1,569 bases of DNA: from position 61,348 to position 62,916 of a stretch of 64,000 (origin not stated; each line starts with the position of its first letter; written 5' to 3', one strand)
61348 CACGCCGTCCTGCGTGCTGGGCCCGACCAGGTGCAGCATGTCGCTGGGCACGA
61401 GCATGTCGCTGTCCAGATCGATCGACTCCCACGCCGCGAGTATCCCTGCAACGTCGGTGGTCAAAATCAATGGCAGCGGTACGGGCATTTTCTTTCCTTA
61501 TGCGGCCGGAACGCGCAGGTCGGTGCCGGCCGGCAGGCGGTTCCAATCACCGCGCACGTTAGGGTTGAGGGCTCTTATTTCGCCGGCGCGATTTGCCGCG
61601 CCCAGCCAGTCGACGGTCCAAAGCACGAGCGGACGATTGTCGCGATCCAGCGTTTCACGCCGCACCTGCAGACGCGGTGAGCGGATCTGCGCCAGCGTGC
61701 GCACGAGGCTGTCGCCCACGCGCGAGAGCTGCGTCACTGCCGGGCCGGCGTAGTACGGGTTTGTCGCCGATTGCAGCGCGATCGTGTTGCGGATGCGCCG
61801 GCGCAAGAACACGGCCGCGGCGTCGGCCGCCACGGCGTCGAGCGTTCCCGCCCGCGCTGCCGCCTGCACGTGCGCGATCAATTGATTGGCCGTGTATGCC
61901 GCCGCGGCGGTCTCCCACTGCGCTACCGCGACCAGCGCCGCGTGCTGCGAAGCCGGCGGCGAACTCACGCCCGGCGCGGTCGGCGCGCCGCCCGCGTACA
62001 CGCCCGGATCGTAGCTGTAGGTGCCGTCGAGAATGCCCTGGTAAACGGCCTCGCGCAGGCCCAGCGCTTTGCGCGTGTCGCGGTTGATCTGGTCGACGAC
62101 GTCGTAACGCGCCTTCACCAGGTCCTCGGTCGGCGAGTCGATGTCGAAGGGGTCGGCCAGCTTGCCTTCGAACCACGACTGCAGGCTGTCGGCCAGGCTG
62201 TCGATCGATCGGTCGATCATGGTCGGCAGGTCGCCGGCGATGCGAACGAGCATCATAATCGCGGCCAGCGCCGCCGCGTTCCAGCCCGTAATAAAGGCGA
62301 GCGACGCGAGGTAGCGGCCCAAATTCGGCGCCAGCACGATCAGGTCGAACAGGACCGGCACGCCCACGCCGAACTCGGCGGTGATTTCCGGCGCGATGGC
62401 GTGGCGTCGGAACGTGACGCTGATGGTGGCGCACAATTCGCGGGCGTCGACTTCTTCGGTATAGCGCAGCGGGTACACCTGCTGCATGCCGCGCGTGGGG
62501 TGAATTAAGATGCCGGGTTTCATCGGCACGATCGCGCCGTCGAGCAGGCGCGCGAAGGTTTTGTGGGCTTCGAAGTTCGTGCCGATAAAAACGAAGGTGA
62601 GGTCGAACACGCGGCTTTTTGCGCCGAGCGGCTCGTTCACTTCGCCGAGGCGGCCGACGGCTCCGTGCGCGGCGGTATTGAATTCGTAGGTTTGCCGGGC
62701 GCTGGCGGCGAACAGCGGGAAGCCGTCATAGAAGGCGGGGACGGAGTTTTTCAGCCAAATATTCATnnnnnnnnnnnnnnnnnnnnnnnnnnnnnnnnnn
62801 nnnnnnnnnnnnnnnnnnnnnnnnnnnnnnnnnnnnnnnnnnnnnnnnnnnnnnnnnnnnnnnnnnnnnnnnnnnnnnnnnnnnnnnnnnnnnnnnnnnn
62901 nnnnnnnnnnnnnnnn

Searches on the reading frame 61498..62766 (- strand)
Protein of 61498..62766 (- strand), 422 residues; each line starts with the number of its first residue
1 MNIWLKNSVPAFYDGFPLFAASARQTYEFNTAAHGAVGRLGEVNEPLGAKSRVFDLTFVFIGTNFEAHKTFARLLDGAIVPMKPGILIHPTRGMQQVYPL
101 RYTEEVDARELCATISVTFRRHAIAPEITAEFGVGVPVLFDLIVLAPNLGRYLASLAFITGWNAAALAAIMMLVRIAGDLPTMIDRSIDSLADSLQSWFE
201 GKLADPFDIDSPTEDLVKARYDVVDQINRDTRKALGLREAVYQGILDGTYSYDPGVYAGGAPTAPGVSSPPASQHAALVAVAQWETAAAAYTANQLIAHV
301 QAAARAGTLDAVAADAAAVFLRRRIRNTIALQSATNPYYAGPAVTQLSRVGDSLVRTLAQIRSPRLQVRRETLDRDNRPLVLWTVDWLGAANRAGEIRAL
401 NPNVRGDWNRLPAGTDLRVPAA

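Call 25: search_protein_families(library=pfam, proteins=[window:61498-62766:-], max_evalue=0.01)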
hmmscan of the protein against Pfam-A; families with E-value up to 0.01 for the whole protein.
window:61498-62766:- (422 aa): 1 family
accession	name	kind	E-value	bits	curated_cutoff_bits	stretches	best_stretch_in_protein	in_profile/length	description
PF07157.17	DNA_circ_N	-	0.00064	20.6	21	1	10-97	4-88/88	DNA circularisation protein N-terminus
